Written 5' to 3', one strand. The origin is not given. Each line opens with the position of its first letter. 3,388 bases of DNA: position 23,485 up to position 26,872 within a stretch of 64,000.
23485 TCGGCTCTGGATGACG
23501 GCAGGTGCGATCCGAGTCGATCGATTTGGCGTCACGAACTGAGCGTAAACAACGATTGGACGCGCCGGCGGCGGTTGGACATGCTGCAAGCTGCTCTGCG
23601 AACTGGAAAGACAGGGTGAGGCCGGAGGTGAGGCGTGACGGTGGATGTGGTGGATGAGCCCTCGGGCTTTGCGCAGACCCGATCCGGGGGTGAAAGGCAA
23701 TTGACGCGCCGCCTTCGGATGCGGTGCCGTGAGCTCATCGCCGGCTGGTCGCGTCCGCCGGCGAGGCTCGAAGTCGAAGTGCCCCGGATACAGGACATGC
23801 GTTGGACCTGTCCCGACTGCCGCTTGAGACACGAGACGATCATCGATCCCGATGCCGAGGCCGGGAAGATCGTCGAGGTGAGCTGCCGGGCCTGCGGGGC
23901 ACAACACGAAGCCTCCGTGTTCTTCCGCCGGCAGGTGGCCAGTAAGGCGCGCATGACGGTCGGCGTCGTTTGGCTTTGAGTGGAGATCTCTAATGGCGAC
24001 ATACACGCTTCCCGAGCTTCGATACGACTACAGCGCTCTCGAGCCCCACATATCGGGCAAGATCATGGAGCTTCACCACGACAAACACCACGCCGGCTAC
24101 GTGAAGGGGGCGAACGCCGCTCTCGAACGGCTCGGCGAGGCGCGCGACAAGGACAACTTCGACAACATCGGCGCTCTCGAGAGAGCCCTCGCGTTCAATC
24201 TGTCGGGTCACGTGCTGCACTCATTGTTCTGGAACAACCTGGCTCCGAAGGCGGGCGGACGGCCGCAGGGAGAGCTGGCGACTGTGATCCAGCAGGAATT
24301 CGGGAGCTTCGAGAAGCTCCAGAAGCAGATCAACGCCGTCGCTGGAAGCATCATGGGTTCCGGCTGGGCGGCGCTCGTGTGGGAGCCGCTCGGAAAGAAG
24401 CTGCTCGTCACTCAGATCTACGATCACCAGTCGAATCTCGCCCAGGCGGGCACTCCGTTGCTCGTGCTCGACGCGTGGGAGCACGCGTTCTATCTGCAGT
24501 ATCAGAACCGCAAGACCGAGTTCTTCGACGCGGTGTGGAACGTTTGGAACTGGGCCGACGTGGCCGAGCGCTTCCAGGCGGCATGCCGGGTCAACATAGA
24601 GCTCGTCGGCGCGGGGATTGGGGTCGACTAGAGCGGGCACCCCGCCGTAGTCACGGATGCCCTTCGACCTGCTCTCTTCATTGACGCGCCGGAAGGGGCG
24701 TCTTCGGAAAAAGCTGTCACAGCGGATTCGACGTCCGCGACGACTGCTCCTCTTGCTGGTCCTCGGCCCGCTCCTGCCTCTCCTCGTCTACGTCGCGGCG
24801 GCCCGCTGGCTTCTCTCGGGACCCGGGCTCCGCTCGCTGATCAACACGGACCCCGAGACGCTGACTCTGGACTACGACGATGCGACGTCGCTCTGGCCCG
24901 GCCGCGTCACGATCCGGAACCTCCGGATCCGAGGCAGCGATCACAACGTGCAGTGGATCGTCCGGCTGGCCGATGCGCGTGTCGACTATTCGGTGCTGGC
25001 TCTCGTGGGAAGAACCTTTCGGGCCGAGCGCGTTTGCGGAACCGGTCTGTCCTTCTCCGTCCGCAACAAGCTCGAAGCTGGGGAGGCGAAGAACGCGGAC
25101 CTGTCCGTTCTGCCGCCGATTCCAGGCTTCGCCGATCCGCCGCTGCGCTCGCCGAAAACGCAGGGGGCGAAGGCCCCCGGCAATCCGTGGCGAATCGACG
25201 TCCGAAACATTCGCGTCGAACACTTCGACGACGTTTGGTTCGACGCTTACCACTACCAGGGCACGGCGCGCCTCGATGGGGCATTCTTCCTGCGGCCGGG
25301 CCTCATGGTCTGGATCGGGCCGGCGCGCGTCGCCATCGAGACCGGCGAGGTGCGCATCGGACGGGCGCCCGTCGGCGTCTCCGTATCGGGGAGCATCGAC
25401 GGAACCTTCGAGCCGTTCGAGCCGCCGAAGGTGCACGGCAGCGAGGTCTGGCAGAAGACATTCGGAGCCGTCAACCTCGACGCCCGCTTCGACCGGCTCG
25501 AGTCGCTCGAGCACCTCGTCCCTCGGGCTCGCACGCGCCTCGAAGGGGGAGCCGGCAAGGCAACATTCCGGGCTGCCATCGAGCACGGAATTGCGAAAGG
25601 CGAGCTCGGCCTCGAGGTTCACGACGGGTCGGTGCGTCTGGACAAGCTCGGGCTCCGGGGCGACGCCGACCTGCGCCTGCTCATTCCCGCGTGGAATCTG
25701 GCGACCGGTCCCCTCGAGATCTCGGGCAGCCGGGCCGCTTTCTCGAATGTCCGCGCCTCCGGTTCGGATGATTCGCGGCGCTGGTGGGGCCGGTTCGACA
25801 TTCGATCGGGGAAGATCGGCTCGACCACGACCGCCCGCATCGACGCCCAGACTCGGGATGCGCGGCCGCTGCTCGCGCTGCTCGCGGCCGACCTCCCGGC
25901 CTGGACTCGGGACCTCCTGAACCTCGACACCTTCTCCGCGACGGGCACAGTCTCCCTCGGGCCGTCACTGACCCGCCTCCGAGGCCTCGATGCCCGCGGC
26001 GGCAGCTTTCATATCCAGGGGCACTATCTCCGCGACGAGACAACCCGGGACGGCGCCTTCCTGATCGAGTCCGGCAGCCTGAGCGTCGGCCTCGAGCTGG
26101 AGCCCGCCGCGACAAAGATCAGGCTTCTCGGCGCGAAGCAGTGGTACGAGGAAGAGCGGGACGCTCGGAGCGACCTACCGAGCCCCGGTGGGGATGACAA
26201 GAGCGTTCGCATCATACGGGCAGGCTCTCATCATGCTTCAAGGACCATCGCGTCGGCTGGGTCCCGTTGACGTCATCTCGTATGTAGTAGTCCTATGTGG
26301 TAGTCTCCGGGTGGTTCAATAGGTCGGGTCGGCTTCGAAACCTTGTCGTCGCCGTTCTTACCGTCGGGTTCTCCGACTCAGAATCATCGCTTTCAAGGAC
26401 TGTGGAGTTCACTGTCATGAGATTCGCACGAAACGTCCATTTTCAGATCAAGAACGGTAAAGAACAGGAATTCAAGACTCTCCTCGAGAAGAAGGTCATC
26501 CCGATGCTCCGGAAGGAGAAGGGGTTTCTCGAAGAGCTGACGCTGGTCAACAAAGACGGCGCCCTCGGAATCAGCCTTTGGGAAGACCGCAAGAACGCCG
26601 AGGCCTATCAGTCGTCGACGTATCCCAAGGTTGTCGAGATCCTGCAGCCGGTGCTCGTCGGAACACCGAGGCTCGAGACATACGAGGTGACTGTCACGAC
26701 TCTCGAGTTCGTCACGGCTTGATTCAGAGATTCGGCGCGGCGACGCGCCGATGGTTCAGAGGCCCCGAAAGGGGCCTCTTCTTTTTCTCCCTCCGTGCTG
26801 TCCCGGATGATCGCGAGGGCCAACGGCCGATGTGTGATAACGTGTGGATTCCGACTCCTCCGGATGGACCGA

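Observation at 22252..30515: Six co-oriented copies of a ~30-nt element (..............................) in front of stress-type genes: candidate regulon promoter or operator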

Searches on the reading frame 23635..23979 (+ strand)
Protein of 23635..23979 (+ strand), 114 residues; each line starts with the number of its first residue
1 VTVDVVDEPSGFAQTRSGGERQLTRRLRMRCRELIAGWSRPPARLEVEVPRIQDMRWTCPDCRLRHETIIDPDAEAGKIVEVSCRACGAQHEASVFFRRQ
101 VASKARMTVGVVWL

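Call 7: search_protein_families(library=pfam, proteins=[window:23635-23979:+], max_evalue=0.01)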
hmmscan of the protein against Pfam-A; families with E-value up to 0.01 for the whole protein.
window:23635-23979:+ (114 aa): 1 family
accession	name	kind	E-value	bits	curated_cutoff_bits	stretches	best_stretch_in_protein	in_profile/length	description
PF05129.18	Zn_ribbon_Elf1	-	0.0033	17.9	29.8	1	53-94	19-59/79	Transcription elongation factor Elf1 like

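Call 23: search_protein_families(library=ncbifam, proteins=[window:23635-23979:+], max_evalue=0.001)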
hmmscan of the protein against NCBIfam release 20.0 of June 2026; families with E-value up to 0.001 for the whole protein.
window:23635-23979:+ (114 aa): 0 families

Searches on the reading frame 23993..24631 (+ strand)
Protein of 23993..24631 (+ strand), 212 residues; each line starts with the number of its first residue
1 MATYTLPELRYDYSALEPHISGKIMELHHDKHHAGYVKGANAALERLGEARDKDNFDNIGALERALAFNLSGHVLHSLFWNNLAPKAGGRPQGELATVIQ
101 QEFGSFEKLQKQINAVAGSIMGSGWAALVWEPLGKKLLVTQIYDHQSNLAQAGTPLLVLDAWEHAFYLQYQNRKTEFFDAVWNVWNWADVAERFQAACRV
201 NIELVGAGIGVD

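Call 7: search_protein_families(library=pfam, proteins=[window:23993-24631:+], max_evalue=0.01)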
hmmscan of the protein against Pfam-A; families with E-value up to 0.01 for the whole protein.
window:23993-24631:+ (212 aa): 2 families
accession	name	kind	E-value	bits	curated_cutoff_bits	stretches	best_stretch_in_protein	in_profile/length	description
PF02777.23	Sod_Fe_C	-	1.3e-33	115.5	20.9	1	91-193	1-102/102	Iron/manganese superoxide dismutases, C-terminal domain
PF00081.27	Sod_Fe_N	-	1.1e-31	109.6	27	1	3-84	1-82/82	Iron/manganese superoxide dismutases, alpha-hairpin domain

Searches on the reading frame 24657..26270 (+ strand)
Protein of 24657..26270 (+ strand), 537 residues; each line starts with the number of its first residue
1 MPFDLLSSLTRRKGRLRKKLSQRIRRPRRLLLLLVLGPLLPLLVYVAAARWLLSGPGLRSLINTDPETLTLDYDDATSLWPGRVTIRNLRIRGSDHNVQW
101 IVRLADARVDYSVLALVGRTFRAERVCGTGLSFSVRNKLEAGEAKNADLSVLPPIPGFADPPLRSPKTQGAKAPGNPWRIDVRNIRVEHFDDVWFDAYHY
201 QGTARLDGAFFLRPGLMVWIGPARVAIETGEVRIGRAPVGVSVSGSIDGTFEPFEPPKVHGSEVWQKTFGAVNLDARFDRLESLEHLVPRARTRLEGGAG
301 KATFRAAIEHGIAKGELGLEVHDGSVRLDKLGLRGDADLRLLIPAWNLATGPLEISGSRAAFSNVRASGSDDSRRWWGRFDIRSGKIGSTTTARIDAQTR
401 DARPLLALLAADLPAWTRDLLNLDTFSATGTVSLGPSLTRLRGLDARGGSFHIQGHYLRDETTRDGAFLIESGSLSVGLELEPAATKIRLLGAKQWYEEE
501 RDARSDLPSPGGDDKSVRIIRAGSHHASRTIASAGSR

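Call 7: search_protein_families(library=pfam, proteins=[window:24657-26270:+], max_evalue=0.01)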
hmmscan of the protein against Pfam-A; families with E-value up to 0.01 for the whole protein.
window:24657-26270:+ (537 aa): 0 families

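Call 23: search_protein_families(library=ncbifam, proteins=[window:24657-26270:+], max_evalue=0.001)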
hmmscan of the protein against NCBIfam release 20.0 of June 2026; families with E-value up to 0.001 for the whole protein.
window:24657-26270:+ (537 aa): 0 families

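Call 51: search_protein_families(library=pfam, proteins=[window:24657-26270:+], max_evalue=0.01)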
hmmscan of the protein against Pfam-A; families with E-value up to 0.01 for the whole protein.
window:24657-26270:+ (537 aa): 0 families

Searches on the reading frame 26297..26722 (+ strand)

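Call 7: search_protein_families(library=pfam, proteins=[window:26297-26722:+], max_evalue=0.01)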
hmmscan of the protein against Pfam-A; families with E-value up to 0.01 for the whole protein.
window:26297-26722:+ (141 aa): 1 family
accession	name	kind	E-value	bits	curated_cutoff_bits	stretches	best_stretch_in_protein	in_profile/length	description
PF03992.22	ABM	-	5e-05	23.8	23.1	1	45-109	4-71/78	Antibiotic biosynthesis monooxygenase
